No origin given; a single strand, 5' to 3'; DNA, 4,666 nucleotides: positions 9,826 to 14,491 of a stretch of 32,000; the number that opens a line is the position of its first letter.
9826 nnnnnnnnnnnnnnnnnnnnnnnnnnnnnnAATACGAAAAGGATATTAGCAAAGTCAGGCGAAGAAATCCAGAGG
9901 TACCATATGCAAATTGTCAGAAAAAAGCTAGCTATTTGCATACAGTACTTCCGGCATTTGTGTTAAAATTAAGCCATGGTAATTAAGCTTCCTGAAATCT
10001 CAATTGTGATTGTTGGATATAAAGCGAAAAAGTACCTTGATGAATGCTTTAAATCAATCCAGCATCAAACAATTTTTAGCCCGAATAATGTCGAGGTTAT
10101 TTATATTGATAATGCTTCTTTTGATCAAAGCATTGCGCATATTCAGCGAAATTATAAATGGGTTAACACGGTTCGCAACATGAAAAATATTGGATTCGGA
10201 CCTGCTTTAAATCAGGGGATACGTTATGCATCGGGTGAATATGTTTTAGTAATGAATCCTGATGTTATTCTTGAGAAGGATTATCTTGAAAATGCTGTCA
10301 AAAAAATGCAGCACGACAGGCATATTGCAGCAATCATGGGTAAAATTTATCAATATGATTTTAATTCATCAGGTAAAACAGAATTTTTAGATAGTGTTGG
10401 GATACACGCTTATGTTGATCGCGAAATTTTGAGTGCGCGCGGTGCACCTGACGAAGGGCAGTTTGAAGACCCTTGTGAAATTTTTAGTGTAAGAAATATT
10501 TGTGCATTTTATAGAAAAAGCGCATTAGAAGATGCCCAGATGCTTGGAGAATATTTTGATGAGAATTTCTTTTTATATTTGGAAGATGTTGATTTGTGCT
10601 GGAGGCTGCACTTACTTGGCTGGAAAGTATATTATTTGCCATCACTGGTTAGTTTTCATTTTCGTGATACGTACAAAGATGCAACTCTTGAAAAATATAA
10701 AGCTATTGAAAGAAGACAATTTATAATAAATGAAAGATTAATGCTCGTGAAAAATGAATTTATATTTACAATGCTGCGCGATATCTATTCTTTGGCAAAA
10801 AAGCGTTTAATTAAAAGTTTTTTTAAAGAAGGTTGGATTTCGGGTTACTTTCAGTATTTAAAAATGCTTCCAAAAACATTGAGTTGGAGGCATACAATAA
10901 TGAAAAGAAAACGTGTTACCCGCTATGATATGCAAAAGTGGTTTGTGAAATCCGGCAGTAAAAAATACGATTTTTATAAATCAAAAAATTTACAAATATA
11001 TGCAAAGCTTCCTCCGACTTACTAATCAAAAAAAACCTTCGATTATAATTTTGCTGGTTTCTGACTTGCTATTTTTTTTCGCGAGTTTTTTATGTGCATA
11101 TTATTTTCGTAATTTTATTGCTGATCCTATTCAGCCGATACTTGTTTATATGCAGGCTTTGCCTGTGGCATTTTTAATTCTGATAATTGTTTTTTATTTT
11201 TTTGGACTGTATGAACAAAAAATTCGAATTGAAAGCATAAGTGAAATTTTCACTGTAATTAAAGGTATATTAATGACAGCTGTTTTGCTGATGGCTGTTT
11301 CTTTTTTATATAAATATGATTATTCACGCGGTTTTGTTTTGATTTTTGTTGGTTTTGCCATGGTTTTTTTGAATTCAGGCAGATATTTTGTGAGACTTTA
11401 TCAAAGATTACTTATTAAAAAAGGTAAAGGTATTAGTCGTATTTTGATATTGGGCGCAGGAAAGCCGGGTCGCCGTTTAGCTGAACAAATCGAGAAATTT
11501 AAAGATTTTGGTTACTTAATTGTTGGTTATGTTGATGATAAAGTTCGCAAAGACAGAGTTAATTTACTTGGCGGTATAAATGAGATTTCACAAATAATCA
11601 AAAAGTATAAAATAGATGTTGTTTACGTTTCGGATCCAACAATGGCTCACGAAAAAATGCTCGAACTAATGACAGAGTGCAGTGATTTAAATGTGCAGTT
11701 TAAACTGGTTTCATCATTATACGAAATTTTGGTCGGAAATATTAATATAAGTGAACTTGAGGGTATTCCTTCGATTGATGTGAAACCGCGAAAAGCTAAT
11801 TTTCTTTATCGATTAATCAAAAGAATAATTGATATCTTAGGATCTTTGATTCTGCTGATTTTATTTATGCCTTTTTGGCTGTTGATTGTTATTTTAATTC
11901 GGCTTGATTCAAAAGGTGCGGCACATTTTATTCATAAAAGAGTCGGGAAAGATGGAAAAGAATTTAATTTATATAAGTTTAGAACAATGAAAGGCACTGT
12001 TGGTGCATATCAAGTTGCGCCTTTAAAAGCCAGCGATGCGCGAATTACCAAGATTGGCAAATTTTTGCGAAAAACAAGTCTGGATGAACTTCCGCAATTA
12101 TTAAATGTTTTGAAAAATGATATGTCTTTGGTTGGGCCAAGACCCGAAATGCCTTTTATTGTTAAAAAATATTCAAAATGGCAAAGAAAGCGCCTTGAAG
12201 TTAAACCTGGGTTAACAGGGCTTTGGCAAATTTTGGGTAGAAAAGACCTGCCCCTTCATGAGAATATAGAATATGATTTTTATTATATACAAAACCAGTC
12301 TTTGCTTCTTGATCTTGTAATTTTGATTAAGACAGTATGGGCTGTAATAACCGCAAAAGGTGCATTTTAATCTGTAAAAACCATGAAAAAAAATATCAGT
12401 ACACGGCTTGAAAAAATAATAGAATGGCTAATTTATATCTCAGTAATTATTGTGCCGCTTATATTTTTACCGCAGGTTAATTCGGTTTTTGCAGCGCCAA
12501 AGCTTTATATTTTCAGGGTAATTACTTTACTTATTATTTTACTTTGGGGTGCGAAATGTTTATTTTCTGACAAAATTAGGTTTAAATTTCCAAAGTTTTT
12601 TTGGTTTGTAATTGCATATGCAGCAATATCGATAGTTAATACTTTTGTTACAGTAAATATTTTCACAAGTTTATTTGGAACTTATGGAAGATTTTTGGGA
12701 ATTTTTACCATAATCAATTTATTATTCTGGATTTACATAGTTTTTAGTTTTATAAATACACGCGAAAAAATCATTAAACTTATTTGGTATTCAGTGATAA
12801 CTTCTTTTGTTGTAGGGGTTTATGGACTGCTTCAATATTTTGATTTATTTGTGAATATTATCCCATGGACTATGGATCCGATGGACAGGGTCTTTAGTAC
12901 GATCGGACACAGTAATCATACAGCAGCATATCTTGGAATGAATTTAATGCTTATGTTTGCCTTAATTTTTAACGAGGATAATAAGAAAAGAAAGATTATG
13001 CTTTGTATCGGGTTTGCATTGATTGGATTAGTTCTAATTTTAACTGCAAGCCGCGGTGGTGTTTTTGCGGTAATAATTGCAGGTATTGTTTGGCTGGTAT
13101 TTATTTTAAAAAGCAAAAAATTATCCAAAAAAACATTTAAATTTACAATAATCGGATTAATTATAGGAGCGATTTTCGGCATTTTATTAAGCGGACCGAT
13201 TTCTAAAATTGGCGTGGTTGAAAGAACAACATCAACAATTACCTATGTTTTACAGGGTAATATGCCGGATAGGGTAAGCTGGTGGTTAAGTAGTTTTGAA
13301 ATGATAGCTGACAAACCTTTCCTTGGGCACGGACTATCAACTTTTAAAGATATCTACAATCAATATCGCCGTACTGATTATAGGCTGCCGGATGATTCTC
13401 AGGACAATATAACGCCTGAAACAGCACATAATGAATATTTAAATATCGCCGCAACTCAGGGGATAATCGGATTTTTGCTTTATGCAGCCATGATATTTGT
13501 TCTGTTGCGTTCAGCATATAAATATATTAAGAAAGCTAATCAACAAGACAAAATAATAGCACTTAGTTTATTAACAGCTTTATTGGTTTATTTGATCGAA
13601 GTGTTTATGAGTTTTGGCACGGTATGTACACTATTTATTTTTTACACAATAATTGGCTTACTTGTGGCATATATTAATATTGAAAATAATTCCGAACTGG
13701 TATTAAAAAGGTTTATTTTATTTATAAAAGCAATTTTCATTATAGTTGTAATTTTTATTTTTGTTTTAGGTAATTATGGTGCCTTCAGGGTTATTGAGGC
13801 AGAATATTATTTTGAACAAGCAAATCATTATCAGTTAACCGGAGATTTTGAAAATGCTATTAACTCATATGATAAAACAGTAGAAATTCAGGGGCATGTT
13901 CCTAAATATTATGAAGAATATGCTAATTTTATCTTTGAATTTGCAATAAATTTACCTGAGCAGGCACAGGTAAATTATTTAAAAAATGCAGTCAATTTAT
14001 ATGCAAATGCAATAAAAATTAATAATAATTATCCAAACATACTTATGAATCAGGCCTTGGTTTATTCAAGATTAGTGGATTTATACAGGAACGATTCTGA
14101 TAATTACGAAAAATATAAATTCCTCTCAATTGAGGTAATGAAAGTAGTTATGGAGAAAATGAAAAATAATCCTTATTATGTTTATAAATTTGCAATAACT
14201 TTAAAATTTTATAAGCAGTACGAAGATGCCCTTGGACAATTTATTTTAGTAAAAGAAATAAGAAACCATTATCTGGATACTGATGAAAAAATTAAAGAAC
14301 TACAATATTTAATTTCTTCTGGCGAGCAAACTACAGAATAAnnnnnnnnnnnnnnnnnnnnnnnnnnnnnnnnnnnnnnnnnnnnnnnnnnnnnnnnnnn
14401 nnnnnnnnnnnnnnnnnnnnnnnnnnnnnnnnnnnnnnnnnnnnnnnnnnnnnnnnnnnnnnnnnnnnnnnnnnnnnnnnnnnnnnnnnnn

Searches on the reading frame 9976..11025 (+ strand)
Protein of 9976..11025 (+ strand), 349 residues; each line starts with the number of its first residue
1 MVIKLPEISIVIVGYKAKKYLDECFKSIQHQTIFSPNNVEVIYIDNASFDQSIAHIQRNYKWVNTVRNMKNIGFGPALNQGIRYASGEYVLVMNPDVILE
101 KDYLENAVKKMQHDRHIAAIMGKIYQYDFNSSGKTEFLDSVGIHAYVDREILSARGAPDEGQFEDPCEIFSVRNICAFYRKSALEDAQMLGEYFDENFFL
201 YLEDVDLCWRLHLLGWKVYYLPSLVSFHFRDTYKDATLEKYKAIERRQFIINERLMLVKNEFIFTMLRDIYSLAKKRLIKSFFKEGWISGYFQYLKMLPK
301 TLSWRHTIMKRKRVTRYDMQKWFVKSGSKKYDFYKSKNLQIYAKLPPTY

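Call 7: search_protein_families(library=ncbifam, proteins=[window:9976-11025:+], max_evalue=0.01)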
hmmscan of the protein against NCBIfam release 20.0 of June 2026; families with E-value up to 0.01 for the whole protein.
window:9976-11025:+ (349 aa): 17 families
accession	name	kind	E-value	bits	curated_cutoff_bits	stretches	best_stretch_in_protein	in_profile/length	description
TIGR03937.1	PgaC_IcaA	equivalog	3.2e-19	69.2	422.3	2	4-122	43-161/407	poly-beta-1,6-N-acetyl-D-glucosamine synthase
TIGR03111.1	glyc2_xrt_Gpos1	hypoth_equivalog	7.1e-16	58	363.95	1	3-126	46-171/439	TIGR03111 family XrtG-associated glycosyltransferase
TIGR03965.1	mycofact_glyco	equivalog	4.1e-15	55.6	280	2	5-126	73-193/467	mycofactocin biosynthesis glycosyltransferase MftF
NF041875.1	EPS_EpsD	equivalog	3.4e-13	49.7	370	1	8-124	1-116/325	exopolysaccharide biosynthesis glycosyltransferase EpsD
NF038299.1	EPS_HpsN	equivalog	4.9e-12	45.4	425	1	6-232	1-224/317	hormogonium polysaccharide biosynthesis glycosyltransferase HpsN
NF038302.1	EPS_HpsE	equivalog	8.3e-12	44.7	300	1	7-228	2-222/307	hormogonium polysaccharide biosynthesis glycosyltransferase HpsE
NF007482.0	PRK10073.1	equivalog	1.7e-11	43.7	423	1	5-108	5-107/334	glycosyltransferase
NF047683.1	TeichurnBiosyTuaG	equivalog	6.5e-10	39.1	400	1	1-118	1-118/252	teichuronic acid biosynthesis protein TuaG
TIGR01556.1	rhamnosyltran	subfamily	7.1e-10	38.5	200.55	1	32-228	15-200/281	rhamnosyltransferase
TIGR04242.1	nodulat_NodC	equivalog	2.1e-09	36.8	550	1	5-195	47-227/395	chitooligosaccharide synthase NodC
TIGR04283.1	glyco_like_mftF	equivalog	2.4e-08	33.8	182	1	8-119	1-105/221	TIGR04283 family arsenosugar biosynthesis glycosyltransferase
NF053739.1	GlytfEpsEBac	equivalog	3.9e-08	32.6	450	1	6-128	1-124/265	glycosyltransferase EpsE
NF041394.1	GtaseAglG_Halo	equivalog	6.6e-08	32.2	440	1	7-126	2-121/304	glucosyl-dolichyl phosphate glucuronosyltransferase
NF047588.1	GlcsyltransPgfSStrep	equivalog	4.6e-07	29.3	500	1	8-112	3-111/308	glycosyltransferase PgfS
NF050050.1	ProtGlycPglI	equivalog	8.8e-07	28.6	500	1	6-113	2-110/306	GalNAc(5)-diNAcBac-PP-undecaprenol beta-1,3-glucosyltransferase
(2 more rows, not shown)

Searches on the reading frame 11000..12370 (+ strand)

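Call 7: search_protein_families(library=ncbifam, proteins=[window:11000-12370:+], max_evalue=0.01)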
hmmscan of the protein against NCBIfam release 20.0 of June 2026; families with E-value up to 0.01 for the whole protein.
window:11000-12370:+ (456 aa): 10 families
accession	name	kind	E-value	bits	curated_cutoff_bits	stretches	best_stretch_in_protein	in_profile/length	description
TIGR03025.1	EPS_sugtrans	subfamily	3.2e-127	425.4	295.55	1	21-455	2-444/445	exopolysaccharide biosynthesis polyprenyl glycosylphosphotransferase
TIGR03023.1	WcaJ_sugtrans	equivalog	9.6e-111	371.2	410.75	1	21-456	2-453/453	undecaprenyl-phosphate glucose phosphotransferase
TIGR03022.1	WbaP_sugtrans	subfamily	7.7e-88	295.7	403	1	18-456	1-456/456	undecaprenyl-phosphate galactose phosphotransferase WbaP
TIGR03013.1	EpsB_2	subfamily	6.7e-69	233.1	393.35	1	21-455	2-442/443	TIGR03013 family XrtA/PEP-CTERM system glycosyltransferase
NF041877.1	EPS_EpsZ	equivalog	2.5e-58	197.8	800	1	90-455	78-458/459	exopolysaccharide biosynthesis polyisoprenyl-phosphate hexose-1-phosphate transferase EpsZ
NF007518.0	PRK10124.1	equivalog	2.4e-56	191.4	684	1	48-455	44-463/464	undecaprenyl-phosphate glucose phosphotransferase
NF052601.1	undeca_RfbP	equivalog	6.2e-56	189.4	330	1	270-453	41-239/244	undecaprenyl-phosphate galactose phosphotransferase family protein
NF011751.0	PRK15204.1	equivalog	3.8e-48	164.3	907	1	13-456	10-476/476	undecaprenyl-phosphate galactose phosphotransferase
NF050817.1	PolSacchBiosHfsE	equivalog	4.1e-40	137.9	750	1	56-450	53-460/467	polysaccharide biosynthesis protein HfsE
NF045514.1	glycotran_HepC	equivalog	6e-28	97.6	140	1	256-382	99-211/220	heterocyst development glycosyltransferase HepC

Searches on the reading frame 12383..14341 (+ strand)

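Call 7: search_protein_families(library=ncbifam, proteins=[window:12383-14341:+], max_evalue=0.01)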
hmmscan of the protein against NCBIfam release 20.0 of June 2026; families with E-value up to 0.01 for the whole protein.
window:12383-14341:+ (652 aa): 4 families
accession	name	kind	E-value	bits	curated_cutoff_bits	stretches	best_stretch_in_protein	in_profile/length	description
TIGR00947.1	2A73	equivalog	8.3e-19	67.9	366.4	1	15-418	17-403/425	IctB family putative bicarbonate transporter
TIGR03097.1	PEP_O_lig_1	hypoth_equivalog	5e-17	61.9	188.1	1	85-415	81-385/408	putative O-glycosylation ligase, exosortase A system-associated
NF047675.1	TeichurnBiosyTuaE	equivalog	4.3e-05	22.7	400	1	20-437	66-479/488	teichuronic acid biosynthesis protein TuaE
NF040959.1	MamA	equivalog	0.0025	17.3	200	1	472-621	36-163/204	magnetosome protein MamA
